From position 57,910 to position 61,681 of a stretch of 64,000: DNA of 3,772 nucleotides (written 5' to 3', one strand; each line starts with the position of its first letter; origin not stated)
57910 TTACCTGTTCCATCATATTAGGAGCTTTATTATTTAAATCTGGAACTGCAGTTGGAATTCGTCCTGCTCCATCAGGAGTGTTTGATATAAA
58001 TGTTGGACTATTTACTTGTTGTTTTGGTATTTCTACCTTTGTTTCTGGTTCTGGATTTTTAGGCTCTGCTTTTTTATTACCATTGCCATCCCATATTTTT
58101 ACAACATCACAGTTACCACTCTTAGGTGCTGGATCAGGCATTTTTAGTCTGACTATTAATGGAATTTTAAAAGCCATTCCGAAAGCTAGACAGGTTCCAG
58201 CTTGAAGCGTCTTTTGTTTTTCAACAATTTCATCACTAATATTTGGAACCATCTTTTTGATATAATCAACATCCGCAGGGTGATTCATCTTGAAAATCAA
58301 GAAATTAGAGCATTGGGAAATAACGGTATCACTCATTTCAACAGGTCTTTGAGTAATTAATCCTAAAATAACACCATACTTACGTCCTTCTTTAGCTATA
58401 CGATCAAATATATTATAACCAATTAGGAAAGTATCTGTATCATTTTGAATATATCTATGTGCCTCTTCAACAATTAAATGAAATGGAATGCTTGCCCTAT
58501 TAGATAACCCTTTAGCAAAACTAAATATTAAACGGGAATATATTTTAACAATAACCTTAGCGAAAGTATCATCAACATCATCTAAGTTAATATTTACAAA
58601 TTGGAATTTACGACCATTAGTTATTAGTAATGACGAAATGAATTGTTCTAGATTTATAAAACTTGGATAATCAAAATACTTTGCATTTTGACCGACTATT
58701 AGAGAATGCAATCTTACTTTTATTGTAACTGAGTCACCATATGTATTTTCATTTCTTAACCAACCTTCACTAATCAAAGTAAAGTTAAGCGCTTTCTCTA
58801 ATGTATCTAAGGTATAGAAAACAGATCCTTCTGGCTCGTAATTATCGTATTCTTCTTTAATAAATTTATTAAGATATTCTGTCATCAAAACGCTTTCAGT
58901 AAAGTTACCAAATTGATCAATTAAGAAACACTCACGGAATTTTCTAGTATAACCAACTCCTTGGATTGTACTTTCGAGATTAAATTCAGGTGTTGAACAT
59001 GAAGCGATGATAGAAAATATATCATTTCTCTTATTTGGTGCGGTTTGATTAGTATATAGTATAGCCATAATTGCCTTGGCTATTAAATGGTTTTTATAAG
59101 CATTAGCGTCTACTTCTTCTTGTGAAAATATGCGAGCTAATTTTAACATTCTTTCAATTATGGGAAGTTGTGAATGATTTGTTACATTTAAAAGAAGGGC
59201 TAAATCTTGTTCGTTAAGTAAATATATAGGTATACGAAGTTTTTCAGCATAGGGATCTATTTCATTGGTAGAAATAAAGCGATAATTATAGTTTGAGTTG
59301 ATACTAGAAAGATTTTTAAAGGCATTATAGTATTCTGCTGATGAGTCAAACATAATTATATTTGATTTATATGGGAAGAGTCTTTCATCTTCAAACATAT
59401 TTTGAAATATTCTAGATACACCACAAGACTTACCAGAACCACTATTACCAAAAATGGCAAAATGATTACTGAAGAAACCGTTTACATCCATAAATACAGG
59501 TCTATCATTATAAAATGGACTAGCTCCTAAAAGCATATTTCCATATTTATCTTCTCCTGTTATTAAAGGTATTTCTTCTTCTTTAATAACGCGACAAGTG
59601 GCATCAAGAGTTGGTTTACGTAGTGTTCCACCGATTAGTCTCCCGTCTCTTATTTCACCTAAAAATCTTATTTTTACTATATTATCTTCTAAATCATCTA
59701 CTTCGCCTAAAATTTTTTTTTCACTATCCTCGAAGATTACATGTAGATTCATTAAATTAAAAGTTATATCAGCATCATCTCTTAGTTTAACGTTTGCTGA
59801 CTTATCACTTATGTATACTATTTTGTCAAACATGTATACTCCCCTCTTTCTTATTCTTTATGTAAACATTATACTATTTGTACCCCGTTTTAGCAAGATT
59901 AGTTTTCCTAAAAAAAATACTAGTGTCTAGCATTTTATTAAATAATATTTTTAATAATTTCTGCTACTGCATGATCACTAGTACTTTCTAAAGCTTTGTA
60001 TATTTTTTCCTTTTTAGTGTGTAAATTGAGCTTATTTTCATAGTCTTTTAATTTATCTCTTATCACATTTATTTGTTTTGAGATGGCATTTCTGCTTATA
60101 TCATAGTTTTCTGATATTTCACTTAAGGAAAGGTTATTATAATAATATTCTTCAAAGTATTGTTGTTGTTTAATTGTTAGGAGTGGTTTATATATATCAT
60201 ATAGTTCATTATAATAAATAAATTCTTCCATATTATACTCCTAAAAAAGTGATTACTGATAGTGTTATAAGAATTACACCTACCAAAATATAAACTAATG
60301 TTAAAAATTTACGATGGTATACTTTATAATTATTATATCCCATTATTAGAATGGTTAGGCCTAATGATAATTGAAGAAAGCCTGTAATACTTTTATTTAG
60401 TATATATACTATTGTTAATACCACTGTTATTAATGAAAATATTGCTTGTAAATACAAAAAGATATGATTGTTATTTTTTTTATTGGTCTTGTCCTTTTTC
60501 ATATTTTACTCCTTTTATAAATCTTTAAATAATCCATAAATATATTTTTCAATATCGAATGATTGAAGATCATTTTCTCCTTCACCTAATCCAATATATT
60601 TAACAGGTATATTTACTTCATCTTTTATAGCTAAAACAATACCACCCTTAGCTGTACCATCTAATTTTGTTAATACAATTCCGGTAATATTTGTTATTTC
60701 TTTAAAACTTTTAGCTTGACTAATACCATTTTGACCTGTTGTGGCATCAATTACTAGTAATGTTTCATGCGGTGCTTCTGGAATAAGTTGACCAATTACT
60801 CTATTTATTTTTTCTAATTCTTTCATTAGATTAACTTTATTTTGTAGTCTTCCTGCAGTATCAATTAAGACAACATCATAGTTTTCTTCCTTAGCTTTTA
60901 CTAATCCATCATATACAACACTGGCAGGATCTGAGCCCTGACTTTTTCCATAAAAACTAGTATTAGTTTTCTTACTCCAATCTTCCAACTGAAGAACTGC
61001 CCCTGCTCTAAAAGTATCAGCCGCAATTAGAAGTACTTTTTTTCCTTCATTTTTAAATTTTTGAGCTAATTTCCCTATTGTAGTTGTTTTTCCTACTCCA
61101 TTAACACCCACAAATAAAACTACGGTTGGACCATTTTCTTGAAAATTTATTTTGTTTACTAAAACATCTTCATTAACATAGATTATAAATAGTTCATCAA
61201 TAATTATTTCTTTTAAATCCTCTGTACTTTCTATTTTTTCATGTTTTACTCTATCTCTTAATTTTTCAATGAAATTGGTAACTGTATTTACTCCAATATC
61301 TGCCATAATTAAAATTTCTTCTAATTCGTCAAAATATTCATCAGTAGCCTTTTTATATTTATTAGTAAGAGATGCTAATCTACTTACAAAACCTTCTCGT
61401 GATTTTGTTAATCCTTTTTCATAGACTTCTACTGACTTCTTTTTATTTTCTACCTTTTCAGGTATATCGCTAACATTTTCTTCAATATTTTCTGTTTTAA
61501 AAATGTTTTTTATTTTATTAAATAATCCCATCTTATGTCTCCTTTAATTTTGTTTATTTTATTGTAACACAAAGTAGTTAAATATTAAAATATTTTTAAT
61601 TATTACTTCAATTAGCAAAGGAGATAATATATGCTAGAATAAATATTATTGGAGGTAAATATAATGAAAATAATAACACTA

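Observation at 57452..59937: Standalone HerA/DUF87 ATPase with a long disordered tail inserted into the ftsY-ylxM-ffh operon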

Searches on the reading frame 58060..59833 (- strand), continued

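Call 55: find_homologous_proteins(query=A2, max_evalue=1e-20)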
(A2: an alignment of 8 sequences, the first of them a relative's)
Query A2 (8 sequences) (663 aa, profile of the alignment): 7885 proteins with E <= 1e-20 among 8000 candidates; the best 120 are listed.
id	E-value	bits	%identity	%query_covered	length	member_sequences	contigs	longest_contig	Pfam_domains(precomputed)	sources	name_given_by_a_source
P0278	1.3e-272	924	48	89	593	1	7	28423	PF01935.24,PF01580.25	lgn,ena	-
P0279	2.1e-272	923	48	89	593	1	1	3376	PF01935.24,PF01580.25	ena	-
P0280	3.1e-272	922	47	89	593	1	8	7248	PF01935.24,PF01580.25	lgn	-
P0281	3.8e-272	922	48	89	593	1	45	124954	PF01935.24,PF01580.25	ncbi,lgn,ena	-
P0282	3.9e-272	922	48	89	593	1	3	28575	PF01935.24,PF01580.25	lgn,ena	-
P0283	5.1e-272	922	48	89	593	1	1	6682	PF01935.24,PF01580.25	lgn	-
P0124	6.0e-272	922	47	89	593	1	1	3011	PF01935.24,PF01580.25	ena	-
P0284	1.5e-271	920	48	89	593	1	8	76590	PF01935.24,PF01580.25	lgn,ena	-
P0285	2.0e-271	920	48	89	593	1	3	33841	PF01935.24,PF01580.25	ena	-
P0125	2.0e-271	920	54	89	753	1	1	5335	PF01935.24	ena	-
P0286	4.3e-271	919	48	89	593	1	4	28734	PF01935.24,PF01580.25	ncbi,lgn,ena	-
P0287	4.9e-270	915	48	89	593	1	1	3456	PF01935.24,PF01580.25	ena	-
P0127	2.5e-269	913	100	100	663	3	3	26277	PF01935.24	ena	-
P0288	4.0e-267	906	54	89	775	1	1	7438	PF01935.24,PF01580.25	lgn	-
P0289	3.4e-266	903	48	89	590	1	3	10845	PF01935.24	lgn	-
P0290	1.8e-265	900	47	89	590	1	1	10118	PF01935.24,PF01580.25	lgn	-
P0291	2.3e-265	900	47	89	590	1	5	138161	PF01935.24,PF01580.25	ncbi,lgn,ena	-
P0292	3.5e-265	899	47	89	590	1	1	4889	PF01935.24,PF01580.25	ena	-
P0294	6.6e-265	898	47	89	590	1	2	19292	PF01935.24,PF01580.25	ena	-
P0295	7.0e-265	898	47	89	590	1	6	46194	PF01935.24,PF01580.25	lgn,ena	-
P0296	9.2e-265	898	47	89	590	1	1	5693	PF01935.24,PF01580.25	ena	-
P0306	1.2e-261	888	48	89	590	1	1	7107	PF01935.24,PF01580.25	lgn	-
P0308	2.8e-261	886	48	89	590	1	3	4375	PF01935.24,PF01580.25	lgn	-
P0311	8.0e-261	885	48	89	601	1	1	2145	PF01935.24,PF01580.25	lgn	-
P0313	1.1e-260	884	59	89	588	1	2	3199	PF01935.24,PF01580.25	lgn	-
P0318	3.8e-260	883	59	89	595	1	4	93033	PF01935.24,PF01580.25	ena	-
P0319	4.5e-260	882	47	89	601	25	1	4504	PF01935.24,PF01580.25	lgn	-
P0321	5.6e-260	882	61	89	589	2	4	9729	PF01935.24,PF01580.25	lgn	-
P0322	6.5e-260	882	60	89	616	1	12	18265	PF01935.24,PF01580.25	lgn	-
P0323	6.5e-260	882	59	89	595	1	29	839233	PF01935.24,PF01580.25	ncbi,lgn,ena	-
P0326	8.5e-260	881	60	89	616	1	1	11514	PF01935.24,PF01580.25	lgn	-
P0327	8.5e-260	881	59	89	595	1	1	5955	PF01935.24,PF01580.25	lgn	-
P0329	1.1e-259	881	59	89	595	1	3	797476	PF01935.24,PF01580.25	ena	-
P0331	2.6e-259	880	60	89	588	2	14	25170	PF01935.24,PF01580.25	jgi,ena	-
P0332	2.7e-259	880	59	89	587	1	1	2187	PF01935.24,PF01580.25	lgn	-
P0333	3.6e-259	879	59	89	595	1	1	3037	PF01935.24,PF01580.25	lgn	-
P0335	4.6e-259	879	59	89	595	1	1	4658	PF01935.24,PF01580.25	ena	-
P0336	4.7e-259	879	59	89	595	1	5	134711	PF01935.24,PF01580.25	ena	-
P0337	4.9e-259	879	59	89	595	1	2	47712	PF01935.24,PF01580.25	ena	-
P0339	5.5e-259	879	59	89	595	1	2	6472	PF01935.24,PF01580.25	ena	-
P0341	6.9e-259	878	57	89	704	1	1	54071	PF01935.24,PF01580.25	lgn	-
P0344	8.6e-259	878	59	89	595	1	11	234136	PF01935.24,PF01580.25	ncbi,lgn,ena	-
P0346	9.9e-259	878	59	89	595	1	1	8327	PF01935.24,PF01580.25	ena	-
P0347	1.0e-258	878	59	89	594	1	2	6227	PF01935.24,PF01580.25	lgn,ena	-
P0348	1.1e-258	878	60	89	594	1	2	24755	PF01935.24,PF01580.25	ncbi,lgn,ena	-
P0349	1.2e-258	878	60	89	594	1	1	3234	PF01935.24,PF01580.25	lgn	-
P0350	1.2e-258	878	59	89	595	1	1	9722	PF01935.24,PF12846.14,PF01580.25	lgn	-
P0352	1.5e-258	877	62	89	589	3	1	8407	PF01935.24,PF12846.14,PF01580.25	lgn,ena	-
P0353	1.6e-258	877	48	89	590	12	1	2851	PF01935.24,PF01580.25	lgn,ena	-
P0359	2.3e-258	877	59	89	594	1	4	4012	PF01935.24,PF01580.25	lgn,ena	-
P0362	3.7e-258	876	54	89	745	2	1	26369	PF01935.24,PF01580.25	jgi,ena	-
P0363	3.8e-258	876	48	89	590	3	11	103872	PF01935.24,PF01580.25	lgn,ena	-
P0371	7.1e-258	875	59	89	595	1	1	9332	PF01935.24,PF01580.25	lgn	-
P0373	7.6e-258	875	55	89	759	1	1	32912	PF01935.24,PF01580.25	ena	-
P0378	9.9e-258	875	58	89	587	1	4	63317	PF01935.24,PF01580.25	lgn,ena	-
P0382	1.1e-257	874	59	89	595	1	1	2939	PF01935.24,PF12846.14,PF01580.25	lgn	-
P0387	1.5e-257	874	57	89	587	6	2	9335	PF01935.24,PF01580.25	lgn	-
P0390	1.6e-257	874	59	89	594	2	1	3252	PF01935.24,PF12846.14,PF01580.25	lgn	-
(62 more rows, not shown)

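Call 56: find_encoding_contigs(protein=P0323, flank=8000, max_places=3)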
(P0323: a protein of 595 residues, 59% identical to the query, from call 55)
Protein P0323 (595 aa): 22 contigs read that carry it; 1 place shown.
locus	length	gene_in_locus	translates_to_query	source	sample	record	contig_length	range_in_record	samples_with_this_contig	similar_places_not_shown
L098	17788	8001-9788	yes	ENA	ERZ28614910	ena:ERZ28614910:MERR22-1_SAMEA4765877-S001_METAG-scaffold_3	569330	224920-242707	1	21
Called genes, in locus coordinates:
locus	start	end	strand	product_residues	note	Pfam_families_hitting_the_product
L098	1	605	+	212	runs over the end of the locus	PF01351:RNase_HII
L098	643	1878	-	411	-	PF08486:SpoIID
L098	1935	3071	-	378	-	PF01467:CTP_transf_like (weak), PF05636:HIGH_NTase1, PF08218:Citrate_ly_lig (faint)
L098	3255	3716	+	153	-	PF02620:YceD (weak)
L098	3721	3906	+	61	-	PF01783:Ribosomal_L32p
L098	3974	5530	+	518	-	PF13401:AAA_22 (faint), PF00493:MCM (weak), PF00004:AAA, PF07724:AAA_2, PF07728:AAA_5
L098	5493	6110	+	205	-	PF02677:QueH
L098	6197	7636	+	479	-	-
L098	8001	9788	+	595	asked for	PF01580:FtsK_SpoIIIE (faint), PF01935:DUF87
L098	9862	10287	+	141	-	PF04472:SepF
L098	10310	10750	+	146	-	PF05103:DivIVA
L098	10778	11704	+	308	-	-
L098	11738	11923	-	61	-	-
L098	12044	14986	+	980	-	PF02811:PHP, PF07733:DNA_pol3_alpha, PF17657:DNA_pol3_finger, PF14579:HHH_6, PF01336:tRNA_anti-codon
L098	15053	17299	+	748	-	PF13491:FtsK_4TM (weak), PF17854:FtsK_alpha, PF01580:FtsK_SpoIIIE, PF09397:FtsK_gamma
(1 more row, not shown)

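Call 65: search_dna_similar(query=window:58060-59833:-, collection=phages, mode=protein, max_rows=8)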
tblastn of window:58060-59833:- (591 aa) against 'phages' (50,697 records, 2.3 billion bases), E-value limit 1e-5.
Records with a match: 2; places in all: 2; records where one place covers at least 80% of the query: 0.
Best place of each record, by identity: <60% 2.
By first word of the organism name: Bacteriophage 1; Blautia 1.
By host as written in the record: - 1; Blautia coccoides 1.
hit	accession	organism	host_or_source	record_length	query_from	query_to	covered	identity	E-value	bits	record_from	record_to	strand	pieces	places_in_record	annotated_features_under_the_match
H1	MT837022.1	Bacteriophage sp.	human fecal samples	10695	357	574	37%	24.6%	4e-13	79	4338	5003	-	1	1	record has no annotation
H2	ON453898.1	Blautia phage Montmirail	Blautia coccoides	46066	414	581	28%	31.0%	8e-18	94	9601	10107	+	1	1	terminase large subunit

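Call 66: search_dna_similar(query=window:58060-59833:-, collection=plasmids, mode=protein, max_rows=8)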
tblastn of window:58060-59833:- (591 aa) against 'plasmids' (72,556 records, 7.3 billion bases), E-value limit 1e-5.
Records with a match: 626; places in all: 648; records where one place covers at least 80% of the query: 74.
Best place of each record, by identity: <60% 626.
By first word of the organism name: Klebsiella 136; Citrobacter 71; Escherichia 65; Enterobacter 55; Listeria 54; Serratia 20; Bradyrhizobium 14; Salmonella 14; Enterococcus 11; Acinetobacter 11; and 80 more.
By predicted mobility (MOB-suite, as given by PLSDB): conjugative 274; mobilizable 227; non-mobilizable 125.
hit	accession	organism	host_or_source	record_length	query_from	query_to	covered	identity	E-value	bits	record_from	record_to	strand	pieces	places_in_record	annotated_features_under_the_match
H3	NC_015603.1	Lactobacillus kefiranofaciens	-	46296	53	581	90%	29.9%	1e-70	255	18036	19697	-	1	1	ATP-binding protein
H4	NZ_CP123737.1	Lactobacillus kefiranofaciens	Tibetan kefir grain,mixed culture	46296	53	581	90%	29.9%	1e-70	255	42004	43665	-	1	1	ATP-binding protein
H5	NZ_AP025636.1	Enterococcus innesii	-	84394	52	581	90%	29.5%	1e-75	270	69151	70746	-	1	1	ATP-binding protein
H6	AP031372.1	Enterococcus casseliflavus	-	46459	52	581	90%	29.5%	1e-70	255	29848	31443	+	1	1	hypothetical protein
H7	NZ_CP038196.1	Paracoccus versutus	single cell,soil adjacent to the roots ...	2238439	102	581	81%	31.7%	2e-57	216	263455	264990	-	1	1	none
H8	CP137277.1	Listeria monocytogenes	fungus products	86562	52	581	90%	28.1%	4e-63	268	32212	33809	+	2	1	DUF87 domain-containing protein | hypothetical protein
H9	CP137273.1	Listeria monocytogenes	fungus products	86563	52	581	90%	28.1%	4e-63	268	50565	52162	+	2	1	DUF87 domain-containing protein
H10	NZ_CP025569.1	Listeria monocytogenes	-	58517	52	581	90%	27.9%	8e-73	261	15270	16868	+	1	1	DUF87 domain-containing protein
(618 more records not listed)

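Call 67: get_annotated_region(hit=H5, flank=3500)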
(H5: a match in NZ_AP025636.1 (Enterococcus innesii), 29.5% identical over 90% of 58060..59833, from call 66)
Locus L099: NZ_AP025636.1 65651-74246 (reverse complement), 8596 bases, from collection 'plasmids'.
description: Enterococcus innesii strain DB-1 plasmid pEIDB1, complete sequence
organism: Enterococcus innesii (NCBI taxid 2839759)
taxonomy: Bacteria; Bacillota; Bacilli; Lactobacillales; Enterococcaceae; Enterococcus; Enterococcus innesii
host: -; source: -; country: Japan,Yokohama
typing (MOB-suite, as given by PLSDB): non-mobilizable; replicon rep_cluster_183
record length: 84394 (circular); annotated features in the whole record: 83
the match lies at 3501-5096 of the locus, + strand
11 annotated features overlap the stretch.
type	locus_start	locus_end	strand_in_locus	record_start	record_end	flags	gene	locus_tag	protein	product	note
CDS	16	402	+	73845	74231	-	-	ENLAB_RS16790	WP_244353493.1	DUF6075 family protein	-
CDS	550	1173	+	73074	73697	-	-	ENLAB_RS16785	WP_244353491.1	CPBP family intramembrane glutamic endopeptidase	GO:0071586 - CAAX-box protein processing [Evidence IEA]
CDS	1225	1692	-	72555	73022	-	-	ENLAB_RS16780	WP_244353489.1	LMxysn_1693 family intestinal colonization protein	-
CDS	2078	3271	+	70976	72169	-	-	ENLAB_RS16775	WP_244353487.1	SIR2 family protein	-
CDS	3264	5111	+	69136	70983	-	-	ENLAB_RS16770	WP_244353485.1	ATP-binding protein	-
CDS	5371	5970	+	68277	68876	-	-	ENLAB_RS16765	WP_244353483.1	tyrosine-type recombinase/integrase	GO:0015074 - DNA integration [Evidence IEA]; GO:0006310 - DNA recombination [Evidence IEA]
CDS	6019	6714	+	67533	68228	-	-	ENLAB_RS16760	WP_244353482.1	Fic family protein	-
CDS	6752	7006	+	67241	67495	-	-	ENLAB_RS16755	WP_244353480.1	helix-turn-helix transcriptional regulator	-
CDS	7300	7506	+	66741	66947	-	-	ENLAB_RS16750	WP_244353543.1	cold-shock protein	-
CDS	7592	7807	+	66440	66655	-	-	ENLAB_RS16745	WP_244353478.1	hypothetical protein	-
CDS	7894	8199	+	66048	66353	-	-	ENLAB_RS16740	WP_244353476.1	hypothetical protein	-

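Call 71: search_protein_families(library=pfam, proteins=[L086:4331-5398:+, L093:106-774:+], max_evalue=0.001)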
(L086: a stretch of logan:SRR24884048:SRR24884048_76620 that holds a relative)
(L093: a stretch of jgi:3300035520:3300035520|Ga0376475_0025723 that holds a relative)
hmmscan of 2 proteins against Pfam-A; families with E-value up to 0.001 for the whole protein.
L086:4331-5398:+ (355 aa): 1 family
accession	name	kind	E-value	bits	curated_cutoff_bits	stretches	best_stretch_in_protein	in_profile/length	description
PF02646.22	RmuC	-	4.2e-57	193.9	26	1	73-348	6-286/291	RmuC family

L093:106-774:+ (222 aa): 3 families
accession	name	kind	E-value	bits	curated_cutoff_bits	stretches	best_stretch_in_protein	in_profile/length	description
PF13614.12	AAA_31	-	1.2e-11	45.3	27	1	43-181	9-151/177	AAA domain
PF01656.29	CbiA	-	1.3e-09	38.6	25.4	1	46-212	9-86/125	CobQ/CobB/MinD/ParA nucleotide binding domain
PF10609.15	ParA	-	7.1e-07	29.3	27.1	1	37-206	5-172/246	NUBPL iron-transfer P-loop NTPase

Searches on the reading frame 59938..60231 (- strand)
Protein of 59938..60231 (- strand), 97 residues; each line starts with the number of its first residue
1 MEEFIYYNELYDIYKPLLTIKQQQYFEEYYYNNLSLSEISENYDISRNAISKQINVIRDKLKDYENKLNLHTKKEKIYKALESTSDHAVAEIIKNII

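Call 3: search_protein_families(library=pfam, proteins=[window:59938-60231:-], max_evalue=0.01)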
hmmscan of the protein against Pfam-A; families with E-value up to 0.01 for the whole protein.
window:59938-60231:- (97 aa): 4 families
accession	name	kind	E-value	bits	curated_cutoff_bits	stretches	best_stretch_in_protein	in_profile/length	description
PF04297.20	UPF0122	-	1.9e-22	79.9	22.7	1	2-89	2-89/101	Putative helix-turn-helix protein, YlxM / p13 like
PF04545.22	Sigma70_r4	-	6.4e-07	29.2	24.1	1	18-62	5-49/50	Sigma-70, region 4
PF08279.18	HTH_11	-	0.0008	19.7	25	1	33-61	15-43/55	HTH domain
PF08281.18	Sigma70_r4_2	-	0.0016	18.5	25.7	1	18-55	11-48/54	Sigma-70, region 4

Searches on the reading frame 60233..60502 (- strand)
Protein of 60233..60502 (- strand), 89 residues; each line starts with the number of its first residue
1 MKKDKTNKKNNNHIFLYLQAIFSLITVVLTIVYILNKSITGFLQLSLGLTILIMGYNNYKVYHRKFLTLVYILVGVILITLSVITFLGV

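Call 3: search_protein_families(library=pfam, proteins=[window:60233-60502:-], max_evalue=0.01)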
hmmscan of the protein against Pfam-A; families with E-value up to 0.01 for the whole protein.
window:60233-60502:- (89 aa): 2 families
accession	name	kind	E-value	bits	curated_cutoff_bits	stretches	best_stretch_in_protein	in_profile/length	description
PF13129.11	DUF3953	-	0.0024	18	22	1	43-83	1-40/41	Protein of unknown function (DUF3953)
PF20040.4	DUF6442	-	0.0046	17.6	25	1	2-87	14-98/102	Family of unknown function (DUF6442)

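Call 5: search_protein_families(library=ncbifam, proteins=[window:60233-60502:-], max_evalue=0.01)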
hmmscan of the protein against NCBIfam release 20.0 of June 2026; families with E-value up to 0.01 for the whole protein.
window:60233-60502:- (89 aa): 0 families

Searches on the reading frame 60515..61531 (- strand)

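Call 3: search_protein_families(library=pfam, proteins=[window:60515-61531:-], max_evalue=0.01)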
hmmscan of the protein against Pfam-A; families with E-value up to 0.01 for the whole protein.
window:60515-61531:- (338 aa): 21 families
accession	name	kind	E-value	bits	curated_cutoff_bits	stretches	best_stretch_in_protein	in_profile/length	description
PF00448.28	SRP54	-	2.7e-78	262.6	22.7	1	135-335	1-195/196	SRP54-type protein, GTPase domain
PF02881.24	SRP54_N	-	1.1e-15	58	22.4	1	49-114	2-75/75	SRP54-type protein, helical bundle domain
PF13604.12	AAA_30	-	6.2e-07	29.8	27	1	134-232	17-103/191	AAA domain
PF13614.12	AAA_31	-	1.3e-06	28.9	27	1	145-173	12-40/177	AAA domain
PF03308.22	MeaB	-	4.4e-06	26.3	23.1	1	134-236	32-144/273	Methylmalonyl Co-A mutase-associated GTPase MeaB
PF01656.29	CbiA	-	1.9e-05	25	25.4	1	145-173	9-37/125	CobQ/CobB/MinD/ParA nucleotide binding domain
PF06414.18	Zeta_toxin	-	0.0001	22.3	22.3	1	130-176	11-56/199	Zeta toxin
PF02374.21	ArsA_ATPase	-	0.00017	21.4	24.3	1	137-172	3-38/305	Anion-transporting ATPase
PF00004.35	AAA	-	0.00021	22.2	21.2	1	138-265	1-109/131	ATPase family associated with various cellular activities (AAA)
PF13245.12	AAA_19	-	0.00023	21.8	25.1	1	135-241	11-116/134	AAA domain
PF25199.1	nSTAND_NTPase5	-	0.001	19.3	34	1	124-175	28-82/145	Novel STAND NTPase 5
PF04851.21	ResIII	-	0.0011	19.4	22.5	1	126-230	14-114/164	Type III restriction enzyme, res subunit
PF13479.12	AAA_24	-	0.0012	19.2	27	1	137-233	4-80/195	AAA domain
PF00005.33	ABC_tran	-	0.0025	18.9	25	1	126-209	2-79/137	ABC transporter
PF13671.12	AAA_33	-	0.0027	18.4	27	1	137-180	1-39/143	AAA domain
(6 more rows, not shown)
